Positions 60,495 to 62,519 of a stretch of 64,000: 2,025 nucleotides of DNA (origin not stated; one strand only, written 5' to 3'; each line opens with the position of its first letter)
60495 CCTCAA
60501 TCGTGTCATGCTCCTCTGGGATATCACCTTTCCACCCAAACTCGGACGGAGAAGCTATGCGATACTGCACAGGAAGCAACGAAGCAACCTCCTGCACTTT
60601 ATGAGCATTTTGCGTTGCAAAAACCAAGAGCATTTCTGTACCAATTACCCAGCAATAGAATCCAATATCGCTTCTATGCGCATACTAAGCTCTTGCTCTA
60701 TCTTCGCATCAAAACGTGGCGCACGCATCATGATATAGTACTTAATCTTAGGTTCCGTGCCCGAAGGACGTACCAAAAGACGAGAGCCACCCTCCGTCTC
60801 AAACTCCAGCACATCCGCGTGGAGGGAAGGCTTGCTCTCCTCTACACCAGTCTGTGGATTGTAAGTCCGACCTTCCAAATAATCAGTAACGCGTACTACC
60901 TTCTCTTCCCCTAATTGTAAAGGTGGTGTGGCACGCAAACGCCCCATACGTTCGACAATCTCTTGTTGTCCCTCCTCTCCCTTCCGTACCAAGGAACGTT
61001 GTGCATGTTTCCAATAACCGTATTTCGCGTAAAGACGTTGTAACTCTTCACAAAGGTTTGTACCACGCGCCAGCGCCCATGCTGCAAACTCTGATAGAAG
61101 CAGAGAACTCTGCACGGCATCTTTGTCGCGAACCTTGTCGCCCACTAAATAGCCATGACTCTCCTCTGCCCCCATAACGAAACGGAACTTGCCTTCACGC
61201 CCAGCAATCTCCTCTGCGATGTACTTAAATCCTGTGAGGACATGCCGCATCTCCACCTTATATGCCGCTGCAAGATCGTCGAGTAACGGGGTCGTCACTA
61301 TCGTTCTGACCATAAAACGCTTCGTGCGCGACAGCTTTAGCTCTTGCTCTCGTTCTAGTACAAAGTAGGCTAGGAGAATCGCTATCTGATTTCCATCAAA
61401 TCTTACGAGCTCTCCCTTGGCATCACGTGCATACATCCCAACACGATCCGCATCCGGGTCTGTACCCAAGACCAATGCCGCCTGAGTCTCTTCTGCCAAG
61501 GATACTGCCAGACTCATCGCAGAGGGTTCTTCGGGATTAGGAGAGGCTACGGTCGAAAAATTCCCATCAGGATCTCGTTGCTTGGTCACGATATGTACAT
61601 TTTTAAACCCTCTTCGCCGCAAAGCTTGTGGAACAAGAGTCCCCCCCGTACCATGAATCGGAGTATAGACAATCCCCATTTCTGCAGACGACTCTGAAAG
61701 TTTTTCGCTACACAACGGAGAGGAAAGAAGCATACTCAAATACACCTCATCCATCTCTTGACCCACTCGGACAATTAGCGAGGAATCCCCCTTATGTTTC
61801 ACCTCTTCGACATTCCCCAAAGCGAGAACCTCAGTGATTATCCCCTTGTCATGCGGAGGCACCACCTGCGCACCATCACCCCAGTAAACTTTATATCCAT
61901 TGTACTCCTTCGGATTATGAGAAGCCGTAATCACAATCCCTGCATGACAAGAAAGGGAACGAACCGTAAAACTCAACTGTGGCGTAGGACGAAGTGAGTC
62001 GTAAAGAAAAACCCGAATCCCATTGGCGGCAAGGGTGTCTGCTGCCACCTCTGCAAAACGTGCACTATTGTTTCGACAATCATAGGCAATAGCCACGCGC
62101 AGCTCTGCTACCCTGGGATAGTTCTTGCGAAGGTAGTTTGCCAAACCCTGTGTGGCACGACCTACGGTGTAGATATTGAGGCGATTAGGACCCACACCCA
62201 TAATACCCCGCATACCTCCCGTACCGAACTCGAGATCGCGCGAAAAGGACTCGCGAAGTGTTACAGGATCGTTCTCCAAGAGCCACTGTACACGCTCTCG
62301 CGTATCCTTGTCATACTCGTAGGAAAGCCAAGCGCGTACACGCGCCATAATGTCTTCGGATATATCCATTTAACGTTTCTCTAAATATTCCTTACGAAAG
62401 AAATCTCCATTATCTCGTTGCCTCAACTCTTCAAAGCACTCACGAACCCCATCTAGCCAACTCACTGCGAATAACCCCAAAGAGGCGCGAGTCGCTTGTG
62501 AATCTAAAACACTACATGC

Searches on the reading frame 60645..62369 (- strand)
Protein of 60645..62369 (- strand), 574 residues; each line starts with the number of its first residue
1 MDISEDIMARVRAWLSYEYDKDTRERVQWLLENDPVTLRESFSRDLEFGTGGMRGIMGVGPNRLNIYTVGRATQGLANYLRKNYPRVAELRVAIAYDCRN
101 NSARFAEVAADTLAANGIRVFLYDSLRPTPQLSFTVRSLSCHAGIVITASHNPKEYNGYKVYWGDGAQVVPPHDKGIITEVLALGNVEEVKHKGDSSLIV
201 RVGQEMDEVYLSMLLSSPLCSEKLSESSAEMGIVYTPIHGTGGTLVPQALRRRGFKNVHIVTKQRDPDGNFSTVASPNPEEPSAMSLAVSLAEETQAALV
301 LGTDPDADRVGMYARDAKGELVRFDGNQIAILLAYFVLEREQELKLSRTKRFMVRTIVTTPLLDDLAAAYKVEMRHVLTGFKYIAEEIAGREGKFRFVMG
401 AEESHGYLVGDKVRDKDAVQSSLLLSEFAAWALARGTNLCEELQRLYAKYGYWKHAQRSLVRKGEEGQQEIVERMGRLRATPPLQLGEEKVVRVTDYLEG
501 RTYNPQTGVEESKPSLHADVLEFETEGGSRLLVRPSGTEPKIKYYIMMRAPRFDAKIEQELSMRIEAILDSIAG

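Call 30: find_encoding_contigs(protein=window:60645-62369:-, flank=10000, max_places=6)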
Protein window:60645-62369:- (574 aa): no gene with exactly this product is on record in the collection.
